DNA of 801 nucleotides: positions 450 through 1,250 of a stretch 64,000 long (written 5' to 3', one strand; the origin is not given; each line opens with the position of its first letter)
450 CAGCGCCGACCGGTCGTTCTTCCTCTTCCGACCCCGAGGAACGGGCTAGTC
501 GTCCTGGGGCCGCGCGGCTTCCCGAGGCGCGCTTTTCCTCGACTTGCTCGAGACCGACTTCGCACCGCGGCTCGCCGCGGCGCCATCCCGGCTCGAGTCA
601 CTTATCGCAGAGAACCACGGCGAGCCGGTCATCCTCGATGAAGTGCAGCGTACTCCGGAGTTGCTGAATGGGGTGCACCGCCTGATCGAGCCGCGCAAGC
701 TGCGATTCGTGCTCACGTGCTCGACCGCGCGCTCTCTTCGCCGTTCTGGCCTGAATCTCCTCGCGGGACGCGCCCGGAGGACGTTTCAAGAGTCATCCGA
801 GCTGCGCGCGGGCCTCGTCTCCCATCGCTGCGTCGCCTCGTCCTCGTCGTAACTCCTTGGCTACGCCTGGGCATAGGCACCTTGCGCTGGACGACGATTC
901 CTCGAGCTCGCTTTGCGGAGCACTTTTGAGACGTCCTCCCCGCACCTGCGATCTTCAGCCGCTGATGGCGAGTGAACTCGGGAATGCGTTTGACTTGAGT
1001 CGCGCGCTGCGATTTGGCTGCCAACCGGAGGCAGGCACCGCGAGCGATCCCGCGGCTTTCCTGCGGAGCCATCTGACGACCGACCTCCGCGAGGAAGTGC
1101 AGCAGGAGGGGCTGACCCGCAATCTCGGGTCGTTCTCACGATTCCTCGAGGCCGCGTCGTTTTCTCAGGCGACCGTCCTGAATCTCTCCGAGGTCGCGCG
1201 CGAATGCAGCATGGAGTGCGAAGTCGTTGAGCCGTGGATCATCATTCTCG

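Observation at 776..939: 164-bp miniature inverted-repeat element whose in-silico excision restores a disrupted ORF; second copy 52.7 kb away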

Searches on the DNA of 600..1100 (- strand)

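Call 19: search_rna_families(source=window, start=600, end=1100, threshold=evalue, max_evalue=10)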
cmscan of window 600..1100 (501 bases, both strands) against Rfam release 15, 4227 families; matches with E-value up to 10: 1.
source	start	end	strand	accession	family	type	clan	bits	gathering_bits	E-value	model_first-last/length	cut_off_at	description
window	725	932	+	RF02177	SMCR2_1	Gene; lncRNA;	-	13.7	50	3.8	1-159/159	no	Smith-Magenis syndrome chromosome region, candidate 2 conserved region 1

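Call 52: build_rna_model(alignment_id=A6, structure=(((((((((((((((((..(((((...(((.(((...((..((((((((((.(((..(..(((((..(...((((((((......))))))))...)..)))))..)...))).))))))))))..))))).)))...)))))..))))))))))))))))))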
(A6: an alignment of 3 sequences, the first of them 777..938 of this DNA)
Model R1 built from alignment A6 (3 sequences, 162 columns); structure: as given.
model positions 162; base pairs 58; branch points 0; effective number of sequences 1.12; information 0.59 bits per position. Calibrated on 0.2 Mb of random sequence (short: E-values are rough).
structure used (alignment columns):
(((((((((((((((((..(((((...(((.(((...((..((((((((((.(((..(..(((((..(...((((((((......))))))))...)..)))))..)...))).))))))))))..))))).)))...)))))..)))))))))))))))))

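Call 53: search_with_rna_model(model_id=R1, sources=[window, L006, L013, L014, L015, L016, L017, L018], max_evalue=10)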
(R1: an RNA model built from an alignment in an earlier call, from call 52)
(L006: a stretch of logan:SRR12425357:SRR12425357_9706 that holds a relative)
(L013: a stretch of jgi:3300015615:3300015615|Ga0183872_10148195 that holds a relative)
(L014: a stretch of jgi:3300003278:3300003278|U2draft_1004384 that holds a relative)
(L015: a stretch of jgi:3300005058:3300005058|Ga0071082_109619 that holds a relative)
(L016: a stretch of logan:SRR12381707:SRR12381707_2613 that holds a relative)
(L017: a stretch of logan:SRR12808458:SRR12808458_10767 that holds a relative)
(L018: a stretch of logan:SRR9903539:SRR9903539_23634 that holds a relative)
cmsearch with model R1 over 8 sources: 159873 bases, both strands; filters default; matches with E-value up to 10: 50.
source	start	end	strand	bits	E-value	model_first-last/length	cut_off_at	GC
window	777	938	-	173.2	6.3e-39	1-162/162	no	0.62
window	53490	53651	-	165.2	5e-37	1-162/162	no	0.65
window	5902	6062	-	150.2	1.9e-33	1-162/162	no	0.52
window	777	938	+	49.8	1.4e-09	1-162/162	no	0.62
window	53490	53651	+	46.1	1.1e-08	1-162/162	no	0.65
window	5902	6062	+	29.6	9.1e-05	1-162/162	no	0.52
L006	1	71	-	28.9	0.00013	1-72/162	3'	0.48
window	23683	23830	+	18.6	0.037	1-162/162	no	0.69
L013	15325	15390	-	13.6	0.6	1-162/162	no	0.73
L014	6065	6130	-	13.6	0.6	1-162/162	no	0.73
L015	5867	5932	-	13.6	0.6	1-162/162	no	0.73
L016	14092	14157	-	13.6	0.6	1-162/162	no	0.73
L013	4037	4114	+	12.6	1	1-162/162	no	0.76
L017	721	798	+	12.6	1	1-162/162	no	0.76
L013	3946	3983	-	12.6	1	1-162/162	no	0.82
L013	438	468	+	11.7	1.7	1-162/162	no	0.84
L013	900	998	-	11.3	2.1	1-162/162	no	0.71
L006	949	1026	-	11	2.5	32-132/162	no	0.69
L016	15198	15239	+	10.8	2.8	62-103/162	no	0.67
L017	14497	14547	-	10.1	4.1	1-162/162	no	0.75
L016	2761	2826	+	10.1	4.1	1-162/162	no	0.73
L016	4141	4190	+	10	4.3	1-162/162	no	0.78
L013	5387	5436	+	10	4.3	1-162/162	no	0.78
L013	17813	17863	-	10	4.3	1-162/162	no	0.75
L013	5291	5329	+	10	4.3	1-162/162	no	0.72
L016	4045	4083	+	10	4.3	1-162/162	no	0.72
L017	1975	2013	+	10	4.3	1-162/162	no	0.72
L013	1068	1094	-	9.7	4.9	1-162/162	no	0.89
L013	10944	11024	+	9.4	5.9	47-119/162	no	0.68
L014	1684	1764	+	9.4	5.9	47-119/162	no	0.68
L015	1486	1566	+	9.4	5.9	47-119/162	no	0.68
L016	9711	9791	+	9.4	5.9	47-119/162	no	0.68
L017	7628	7708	+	9.4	5.9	47-119/162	no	0.68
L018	3836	3916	+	9.4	5.9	47-119/162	no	0.68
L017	630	667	+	9.4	6.1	1-162/162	no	0.82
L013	3946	3983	+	9.4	6.1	1-162/162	no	0.82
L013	9544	9585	+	8.7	8.6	1-162/162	no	0.64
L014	284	325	+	8.7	8.6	1-162/162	no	0.64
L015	86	127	+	8.7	8.6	1-162/162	no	0.64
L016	8311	8352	+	8.7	8.6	1-162/162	no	0.64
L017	6228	6269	+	8.7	8.6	1-162/162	no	0.64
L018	2436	2477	+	8.7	8.6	1-162/162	no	0.64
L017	2071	2120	+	8.6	9.2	1-162/162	no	0.76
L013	635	708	+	8.5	9.6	1-162/162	no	0.74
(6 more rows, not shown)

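Call 60: search_with_rna_model(model_id=R1, sources=[L019, L020, L021, L022, L023], max_evalue=1)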
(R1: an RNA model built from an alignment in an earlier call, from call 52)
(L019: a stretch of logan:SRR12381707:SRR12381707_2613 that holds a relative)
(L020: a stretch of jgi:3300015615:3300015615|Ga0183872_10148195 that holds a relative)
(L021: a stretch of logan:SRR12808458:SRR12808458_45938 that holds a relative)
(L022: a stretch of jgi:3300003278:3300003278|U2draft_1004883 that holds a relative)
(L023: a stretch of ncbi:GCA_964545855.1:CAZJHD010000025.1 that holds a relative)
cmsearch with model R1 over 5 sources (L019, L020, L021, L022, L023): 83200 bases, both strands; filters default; matches with E-value up to 1: 10.
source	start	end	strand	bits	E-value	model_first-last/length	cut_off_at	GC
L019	17448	17639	+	15.7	0.096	1-162/162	no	0.68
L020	17311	17502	+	15.7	0.096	1-162/162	no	0.68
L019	11189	11224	-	14.6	0.18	1-162/162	no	0.78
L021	7886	7925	-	13.7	0.29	1-162/162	no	0.73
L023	2577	2659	+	13.4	0.34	1-162/162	no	0.75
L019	7886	7925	-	13.3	0.36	1-162/162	no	0.68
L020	7886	7925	-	13.3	0.36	1-162/162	no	0.68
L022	3797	3836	-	13.3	0.36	1-162/162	no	0.68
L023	2662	2733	+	11.7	0.87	1-162/162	no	0.78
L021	6169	6258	+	11.6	0.93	1-162/162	no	0.76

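Call 66: search_dna_similar(query=window:777-938:+, collection=plasmids, mode=distant, max_evalue=1, max_rows=10)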
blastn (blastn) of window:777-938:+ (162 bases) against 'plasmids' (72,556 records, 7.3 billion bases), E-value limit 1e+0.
No match.

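Call 71: search_with_rna_model(model_id=R1, sources=[L027, L028, L029, L030, L031, L032, L033, L024, L025, L026], max_evalue=1)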
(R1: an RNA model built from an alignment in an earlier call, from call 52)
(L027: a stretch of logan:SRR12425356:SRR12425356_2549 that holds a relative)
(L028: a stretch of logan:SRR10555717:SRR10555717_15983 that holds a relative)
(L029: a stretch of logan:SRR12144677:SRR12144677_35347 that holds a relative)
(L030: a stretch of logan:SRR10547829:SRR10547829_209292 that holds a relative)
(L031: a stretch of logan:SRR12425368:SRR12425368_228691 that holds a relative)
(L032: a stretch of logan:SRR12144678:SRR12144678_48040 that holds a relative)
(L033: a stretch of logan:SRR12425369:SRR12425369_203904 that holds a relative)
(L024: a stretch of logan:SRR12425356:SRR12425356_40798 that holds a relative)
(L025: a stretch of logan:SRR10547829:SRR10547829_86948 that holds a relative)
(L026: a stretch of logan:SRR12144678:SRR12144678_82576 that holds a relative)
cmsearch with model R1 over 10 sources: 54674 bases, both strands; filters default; matches with E-value up to 1: 8.
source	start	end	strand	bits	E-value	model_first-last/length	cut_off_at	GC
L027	15760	15862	+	88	4.2e-19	1-103/162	3'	0.63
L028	12133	12235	+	88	4.2e-19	1-103/162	3'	0.63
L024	1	90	-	67.9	2.4e-14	1-90/162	3'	0.59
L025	1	90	-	67.9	2.4e-14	1-90/162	3'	0.59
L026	1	90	-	67.9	2.4e-14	1-90/162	3'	0.59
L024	5054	5111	-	26.2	0.00021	105-162/162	5'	0.52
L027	1875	1951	+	12.6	0.35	1-162/162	no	0.71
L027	1214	1238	+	11.1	0.78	1-162/162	no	0.84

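Call 87: search_with_rna_model(model_id=R1, sources=[L034, L035, L036, L037], max_evalue=1)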
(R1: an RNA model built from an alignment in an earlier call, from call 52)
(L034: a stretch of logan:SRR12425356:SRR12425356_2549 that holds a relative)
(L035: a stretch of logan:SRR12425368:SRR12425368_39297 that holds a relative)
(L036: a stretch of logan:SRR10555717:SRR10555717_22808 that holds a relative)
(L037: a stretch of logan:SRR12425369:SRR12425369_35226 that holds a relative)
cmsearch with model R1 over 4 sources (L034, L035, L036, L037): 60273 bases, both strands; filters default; matches with E-value up to 1: 14.
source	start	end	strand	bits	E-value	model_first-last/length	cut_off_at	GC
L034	5201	5356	-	52.6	1.1e-10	1-162/162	no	0.65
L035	1004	1159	-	52.6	1.1e-10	1-162/162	no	0.65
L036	3703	3858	-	52.6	1.1e-10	1-162/162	no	0.65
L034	5428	5586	+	49.5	6.3e-10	1-162/162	no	0.58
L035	1231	1389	+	49.5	6.3e-10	1-162/162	no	0.58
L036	3930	4088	+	49.5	6.3e-10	1-162/162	no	0.58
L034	11538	11614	+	12.6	0.38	1-162/162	no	0.71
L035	7341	7417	+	12.6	0.38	1-162/162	no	0.71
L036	10040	10116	+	12.6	0.38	1-162/162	no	0.71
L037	3542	3618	+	12.6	0.38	1-162/162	no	0.71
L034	10877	10901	+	11.1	0.86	1-162/162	no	0.84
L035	6680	6704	+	11.1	0.86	1-162/162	no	0.84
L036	9379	9403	+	11.1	0.86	1-162/162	no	0.84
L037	2881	2905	+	11.1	0.86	1-162/162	no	0.84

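Call 89: search_with_rna_model(model_id=R1, source=L034, start=5000, end=5700, max_evalue=0.001, show_alignments=2)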
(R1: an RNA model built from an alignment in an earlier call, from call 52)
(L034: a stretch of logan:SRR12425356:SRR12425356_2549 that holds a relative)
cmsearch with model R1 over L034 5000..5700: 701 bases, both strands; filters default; matches with E-value up to 0.001: 2.
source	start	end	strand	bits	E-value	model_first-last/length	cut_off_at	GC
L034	5201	5356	-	52.6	1.3e-12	1-162/162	no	0.65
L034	5428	5586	+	49.5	7.3e-12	1-162/162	no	0.58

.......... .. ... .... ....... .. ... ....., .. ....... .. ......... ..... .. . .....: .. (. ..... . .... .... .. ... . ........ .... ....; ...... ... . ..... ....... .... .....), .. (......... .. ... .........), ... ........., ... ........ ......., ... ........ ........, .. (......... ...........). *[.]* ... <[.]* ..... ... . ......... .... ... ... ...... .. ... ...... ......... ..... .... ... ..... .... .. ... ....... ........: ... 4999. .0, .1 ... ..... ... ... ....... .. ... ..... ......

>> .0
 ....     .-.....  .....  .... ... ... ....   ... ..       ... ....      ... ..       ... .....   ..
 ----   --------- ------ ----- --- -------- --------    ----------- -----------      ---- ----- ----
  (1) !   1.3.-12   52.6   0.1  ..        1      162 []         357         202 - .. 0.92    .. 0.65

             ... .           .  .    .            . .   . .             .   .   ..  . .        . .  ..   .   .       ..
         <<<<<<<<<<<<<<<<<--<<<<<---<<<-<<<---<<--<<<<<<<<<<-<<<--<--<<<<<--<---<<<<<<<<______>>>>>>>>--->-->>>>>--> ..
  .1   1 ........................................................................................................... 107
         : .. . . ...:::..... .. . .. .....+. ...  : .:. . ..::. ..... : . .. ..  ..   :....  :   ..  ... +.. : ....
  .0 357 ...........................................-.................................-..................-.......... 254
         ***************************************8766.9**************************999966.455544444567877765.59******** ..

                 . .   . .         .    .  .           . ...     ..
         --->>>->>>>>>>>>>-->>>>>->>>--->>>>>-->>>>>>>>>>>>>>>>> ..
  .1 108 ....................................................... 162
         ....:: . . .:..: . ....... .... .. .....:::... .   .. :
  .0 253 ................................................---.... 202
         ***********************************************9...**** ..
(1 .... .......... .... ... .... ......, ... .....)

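Call 92: search_with_rna_model(model_id=R1, source=L038, max_evalue=1)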
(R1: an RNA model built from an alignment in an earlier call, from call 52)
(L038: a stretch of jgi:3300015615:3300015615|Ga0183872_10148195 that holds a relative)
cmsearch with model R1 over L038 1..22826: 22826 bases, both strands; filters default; matches with E-value up to 1: 3.
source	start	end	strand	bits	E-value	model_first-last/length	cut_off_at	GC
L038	5940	6096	-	26.7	6.5e-05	1-162/162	no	0.67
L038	22568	22631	+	12.1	0.2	1-162/162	no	0.73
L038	7837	7877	+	9.4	0.85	1-162/162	no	0.68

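Call 94: search_with_rna_model(model_id=R1, source=L038, start=5800, end=6250, max_evalue=0.01, show_alignments=1)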
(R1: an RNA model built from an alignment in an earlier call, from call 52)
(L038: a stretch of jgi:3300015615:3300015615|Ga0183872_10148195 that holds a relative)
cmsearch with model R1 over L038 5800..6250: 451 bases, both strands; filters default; matches with E-value up to 0.01: 1.
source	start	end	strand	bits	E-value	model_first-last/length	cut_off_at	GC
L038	5940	6096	-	26.7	1.3e-06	1-162/162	no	0.67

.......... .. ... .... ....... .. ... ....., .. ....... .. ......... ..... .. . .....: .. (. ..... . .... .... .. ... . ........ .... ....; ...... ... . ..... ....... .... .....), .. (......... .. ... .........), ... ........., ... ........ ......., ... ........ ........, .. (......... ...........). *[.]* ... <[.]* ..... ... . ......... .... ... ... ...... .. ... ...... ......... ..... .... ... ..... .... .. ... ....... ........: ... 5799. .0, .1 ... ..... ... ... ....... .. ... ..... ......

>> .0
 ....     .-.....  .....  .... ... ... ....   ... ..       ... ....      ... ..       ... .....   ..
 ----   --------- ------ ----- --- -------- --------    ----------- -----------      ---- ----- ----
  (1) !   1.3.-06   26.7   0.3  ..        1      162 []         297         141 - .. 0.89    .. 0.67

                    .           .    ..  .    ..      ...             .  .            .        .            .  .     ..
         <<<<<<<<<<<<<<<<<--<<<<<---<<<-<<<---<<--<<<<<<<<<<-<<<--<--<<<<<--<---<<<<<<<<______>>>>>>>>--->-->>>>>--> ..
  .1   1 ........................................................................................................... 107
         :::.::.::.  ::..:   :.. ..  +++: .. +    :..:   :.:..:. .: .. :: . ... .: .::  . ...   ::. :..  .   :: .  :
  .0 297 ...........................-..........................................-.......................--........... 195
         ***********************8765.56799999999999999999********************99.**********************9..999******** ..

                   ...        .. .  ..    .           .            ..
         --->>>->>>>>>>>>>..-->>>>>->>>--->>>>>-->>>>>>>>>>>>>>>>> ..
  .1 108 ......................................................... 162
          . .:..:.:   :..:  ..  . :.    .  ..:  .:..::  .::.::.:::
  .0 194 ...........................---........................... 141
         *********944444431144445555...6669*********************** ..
